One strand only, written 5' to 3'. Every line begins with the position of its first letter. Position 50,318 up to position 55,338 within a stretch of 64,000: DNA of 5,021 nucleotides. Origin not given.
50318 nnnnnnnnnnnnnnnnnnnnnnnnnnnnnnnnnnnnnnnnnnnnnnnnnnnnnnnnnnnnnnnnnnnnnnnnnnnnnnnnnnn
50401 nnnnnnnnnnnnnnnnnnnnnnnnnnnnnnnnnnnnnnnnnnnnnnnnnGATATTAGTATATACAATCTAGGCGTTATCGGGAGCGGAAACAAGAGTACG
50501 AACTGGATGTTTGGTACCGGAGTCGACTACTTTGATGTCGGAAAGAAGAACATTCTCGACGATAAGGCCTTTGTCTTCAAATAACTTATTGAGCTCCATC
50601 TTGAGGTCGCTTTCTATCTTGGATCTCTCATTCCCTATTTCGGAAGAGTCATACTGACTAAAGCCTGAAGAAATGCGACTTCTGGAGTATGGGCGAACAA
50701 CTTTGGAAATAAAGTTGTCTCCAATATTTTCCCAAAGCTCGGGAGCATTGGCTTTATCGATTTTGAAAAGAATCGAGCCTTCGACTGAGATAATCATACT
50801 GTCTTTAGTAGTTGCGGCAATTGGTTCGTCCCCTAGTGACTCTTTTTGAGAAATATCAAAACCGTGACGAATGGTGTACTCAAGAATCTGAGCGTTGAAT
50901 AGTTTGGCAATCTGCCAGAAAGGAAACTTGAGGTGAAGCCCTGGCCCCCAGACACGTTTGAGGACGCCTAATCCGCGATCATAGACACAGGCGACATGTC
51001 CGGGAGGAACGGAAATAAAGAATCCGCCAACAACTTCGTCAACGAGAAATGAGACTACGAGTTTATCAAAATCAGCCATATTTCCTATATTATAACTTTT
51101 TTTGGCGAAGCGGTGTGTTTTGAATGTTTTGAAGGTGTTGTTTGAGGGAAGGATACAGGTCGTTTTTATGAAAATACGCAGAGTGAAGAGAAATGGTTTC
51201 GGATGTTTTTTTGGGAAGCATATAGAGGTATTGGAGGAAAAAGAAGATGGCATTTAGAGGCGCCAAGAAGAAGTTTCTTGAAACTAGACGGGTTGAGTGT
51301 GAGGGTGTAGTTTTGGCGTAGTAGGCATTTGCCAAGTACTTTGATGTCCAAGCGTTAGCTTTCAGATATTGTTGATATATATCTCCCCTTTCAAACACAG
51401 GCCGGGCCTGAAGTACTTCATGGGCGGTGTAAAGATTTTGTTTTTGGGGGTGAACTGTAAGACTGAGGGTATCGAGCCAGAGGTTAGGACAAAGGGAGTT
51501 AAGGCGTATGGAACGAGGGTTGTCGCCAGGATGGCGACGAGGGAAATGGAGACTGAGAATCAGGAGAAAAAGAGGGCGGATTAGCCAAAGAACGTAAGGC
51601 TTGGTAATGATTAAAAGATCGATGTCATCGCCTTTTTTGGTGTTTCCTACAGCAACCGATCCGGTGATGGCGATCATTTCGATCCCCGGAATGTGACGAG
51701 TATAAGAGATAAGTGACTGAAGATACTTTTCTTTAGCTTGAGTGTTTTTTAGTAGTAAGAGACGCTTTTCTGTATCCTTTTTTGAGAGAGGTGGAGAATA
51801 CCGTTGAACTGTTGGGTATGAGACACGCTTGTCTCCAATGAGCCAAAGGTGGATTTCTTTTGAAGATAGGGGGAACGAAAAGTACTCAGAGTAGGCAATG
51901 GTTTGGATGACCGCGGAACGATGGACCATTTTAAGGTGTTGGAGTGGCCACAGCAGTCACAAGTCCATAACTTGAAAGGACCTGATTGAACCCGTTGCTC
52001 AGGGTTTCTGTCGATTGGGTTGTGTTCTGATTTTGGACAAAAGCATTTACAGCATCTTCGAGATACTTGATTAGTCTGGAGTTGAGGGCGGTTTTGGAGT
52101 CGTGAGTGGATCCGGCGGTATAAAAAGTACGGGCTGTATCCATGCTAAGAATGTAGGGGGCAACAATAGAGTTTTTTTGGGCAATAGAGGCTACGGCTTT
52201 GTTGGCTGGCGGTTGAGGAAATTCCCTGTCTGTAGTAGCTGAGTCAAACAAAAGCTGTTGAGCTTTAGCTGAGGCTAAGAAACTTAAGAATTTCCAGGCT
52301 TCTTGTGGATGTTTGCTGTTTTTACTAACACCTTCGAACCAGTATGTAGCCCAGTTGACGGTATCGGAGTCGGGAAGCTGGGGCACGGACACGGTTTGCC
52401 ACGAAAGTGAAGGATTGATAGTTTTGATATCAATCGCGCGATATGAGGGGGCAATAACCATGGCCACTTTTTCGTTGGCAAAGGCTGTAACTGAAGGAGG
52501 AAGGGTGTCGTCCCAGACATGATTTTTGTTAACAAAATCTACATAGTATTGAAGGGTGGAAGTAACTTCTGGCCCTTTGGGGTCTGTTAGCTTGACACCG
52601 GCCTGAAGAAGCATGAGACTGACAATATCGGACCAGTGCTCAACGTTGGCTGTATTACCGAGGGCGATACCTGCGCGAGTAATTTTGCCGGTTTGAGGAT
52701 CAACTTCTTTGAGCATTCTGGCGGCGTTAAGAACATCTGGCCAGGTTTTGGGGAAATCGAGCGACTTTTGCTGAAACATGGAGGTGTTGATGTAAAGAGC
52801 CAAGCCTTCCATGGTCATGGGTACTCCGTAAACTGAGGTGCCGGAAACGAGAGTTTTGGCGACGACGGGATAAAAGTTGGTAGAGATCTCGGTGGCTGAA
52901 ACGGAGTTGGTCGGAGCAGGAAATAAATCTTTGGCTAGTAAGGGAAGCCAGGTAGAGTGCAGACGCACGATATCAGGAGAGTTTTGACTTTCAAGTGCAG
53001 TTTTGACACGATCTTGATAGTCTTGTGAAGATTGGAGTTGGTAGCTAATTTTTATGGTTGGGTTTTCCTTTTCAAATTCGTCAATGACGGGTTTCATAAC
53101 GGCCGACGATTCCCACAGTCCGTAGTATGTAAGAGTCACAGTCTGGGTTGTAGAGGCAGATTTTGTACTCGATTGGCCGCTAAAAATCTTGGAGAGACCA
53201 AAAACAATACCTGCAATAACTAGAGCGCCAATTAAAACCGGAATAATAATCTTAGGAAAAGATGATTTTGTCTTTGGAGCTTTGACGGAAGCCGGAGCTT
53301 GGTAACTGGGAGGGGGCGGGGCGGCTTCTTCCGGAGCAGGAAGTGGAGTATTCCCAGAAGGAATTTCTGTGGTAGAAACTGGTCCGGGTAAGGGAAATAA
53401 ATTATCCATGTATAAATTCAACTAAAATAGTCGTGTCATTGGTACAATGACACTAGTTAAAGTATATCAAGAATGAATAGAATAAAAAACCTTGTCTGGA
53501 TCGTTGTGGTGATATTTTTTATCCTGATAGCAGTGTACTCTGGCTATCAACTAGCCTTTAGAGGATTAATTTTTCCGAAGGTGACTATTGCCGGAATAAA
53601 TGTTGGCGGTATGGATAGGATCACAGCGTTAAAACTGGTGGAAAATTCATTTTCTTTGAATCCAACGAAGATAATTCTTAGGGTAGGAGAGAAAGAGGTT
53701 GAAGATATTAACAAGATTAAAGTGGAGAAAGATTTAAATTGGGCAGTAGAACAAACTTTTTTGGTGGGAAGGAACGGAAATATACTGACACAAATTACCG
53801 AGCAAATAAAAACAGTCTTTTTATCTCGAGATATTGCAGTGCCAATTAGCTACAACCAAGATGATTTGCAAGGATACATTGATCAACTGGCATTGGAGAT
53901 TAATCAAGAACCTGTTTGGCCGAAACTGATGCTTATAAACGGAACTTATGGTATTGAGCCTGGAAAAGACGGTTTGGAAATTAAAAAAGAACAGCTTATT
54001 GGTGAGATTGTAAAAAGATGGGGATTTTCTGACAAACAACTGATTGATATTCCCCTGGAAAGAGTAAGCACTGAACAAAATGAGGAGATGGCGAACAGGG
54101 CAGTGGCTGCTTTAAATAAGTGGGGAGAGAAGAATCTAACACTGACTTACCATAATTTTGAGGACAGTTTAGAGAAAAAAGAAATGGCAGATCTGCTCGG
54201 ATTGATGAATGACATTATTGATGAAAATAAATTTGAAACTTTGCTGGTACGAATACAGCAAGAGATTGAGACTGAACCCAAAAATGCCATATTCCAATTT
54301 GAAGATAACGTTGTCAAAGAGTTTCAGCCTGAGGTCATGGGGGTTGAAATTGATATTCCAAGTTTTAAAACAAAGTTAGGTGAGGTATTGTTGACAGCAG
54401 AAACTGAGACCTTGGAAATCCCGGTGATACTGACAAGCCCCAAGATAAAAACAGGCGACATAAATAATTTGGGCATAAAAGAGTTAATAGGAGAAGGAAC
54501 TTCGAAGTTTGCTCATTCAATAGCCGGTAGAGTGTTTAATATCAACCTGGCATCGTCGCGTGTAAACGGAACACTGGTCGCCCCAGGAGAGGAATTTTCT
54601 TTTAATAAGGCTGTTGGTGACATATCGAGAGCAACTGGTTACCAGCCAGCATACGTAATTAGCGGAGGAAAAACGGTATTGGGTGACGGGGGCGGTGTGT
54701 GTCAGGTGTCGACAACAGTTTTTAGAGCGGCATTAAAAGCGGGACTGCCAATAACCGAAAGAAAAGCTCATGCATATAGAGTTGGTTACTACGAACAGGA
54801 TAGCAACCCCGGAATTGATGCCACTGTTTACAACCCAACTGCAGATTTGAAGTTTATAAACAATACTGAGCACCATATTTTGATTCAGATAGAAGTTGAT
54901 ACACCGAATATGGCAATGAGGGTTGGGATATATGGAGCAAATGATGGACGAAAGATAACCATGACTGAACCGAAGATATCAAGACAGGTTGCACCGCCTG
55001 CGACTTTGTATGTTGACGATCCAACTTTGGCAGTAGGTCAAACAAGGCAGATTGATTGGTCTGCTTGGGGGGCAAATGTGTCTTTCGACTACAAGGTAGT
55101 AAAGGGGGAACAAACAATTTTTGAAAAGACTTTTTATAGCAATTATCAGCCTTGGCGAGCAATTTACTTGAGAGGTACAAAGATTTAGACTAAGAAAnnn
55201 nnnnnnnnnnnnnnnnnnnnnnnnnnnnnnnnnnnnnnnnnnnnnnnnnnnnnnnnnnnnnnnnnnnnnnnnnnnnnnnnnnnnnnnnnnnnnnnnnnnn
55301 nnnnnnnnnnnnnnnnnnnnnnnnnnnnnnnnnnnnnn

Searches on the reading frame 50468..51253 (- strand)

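Call 21: search_protein_families(library=pfam, proteins=[window:50468-51253:-], max_evalue=0.001)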
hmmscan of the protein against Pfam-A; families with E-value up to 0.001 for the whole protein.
window:50468-51253:- (261 aa): 1 family
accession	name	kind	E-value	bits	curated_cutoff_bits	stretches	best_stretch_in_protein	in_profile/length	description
PF01145.31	Band_7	-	6.7e-25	88.6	23.6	1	81-241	2-146/176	SPFH domain / Band 7 family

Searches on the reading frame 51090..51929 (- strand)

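Call 21: search_protein_families(library=pfam, proteins=[window:51090-51929:-], max_evalue=0.001)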
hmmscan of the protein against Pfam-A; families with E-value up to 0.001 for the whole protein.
window:51090-51929:- (279 aa): 2 families
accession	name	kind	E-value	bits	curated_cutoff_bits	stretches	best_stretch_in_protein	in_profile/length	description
PF01909.29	NTP_transf_2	-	0.00019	22.2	21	1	81-112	12-43/93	Nucleotidyltransferase domain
PF18765.7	Polbeta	-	0.00064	20.3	26.9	0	72-112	2-42/93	Polymerase beta, Nucleotidyltransferase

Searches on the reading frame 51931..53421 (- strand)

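Call 21: search_protein_families(library=pfam, proteins=[window:51931-53421:-], max_evalue=0.001)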
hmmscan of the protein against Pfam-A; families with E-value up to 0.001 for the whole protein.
window:51931-53421:- (496 aa): 3 families
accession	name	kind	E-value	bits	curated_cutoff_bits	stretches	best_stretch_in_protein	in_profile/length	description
PF01547.30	SBP_bac_1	-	1.1e-36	127.9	26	1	106-389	8-307/307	Bacterial extracellular solute-binding protein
PF13416.11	SBP_bac_8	-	1.6e-32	113.8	27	1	113-411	3-266/279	Bacterial extracellular solute-binding protein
PF13531.11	SBP_bac_11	-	2.2e-06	28.1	25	1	107-391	11-221/227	Bacterial extracellular solute-binding protein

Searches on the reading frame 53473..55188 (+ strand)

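Call 21: search_protein_families(library=pfam, proteins=[window:53473-55188:+], max_evalue=0.001)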
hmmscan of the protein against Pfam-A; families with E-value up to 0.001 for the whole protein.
window:53473-55188:+ (571 aa): 2 families
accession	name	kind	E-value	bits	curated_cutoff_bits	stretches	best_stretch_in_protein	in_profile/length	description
PF04294.18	VanW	-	5.7e-44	149.2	27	1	353-483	2-128/130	VanW like protein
PF12229.13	PG_binding_4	-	6.6e-22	78.3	22.1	2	82-181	8-106/117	Putative peptidoglycan binding domain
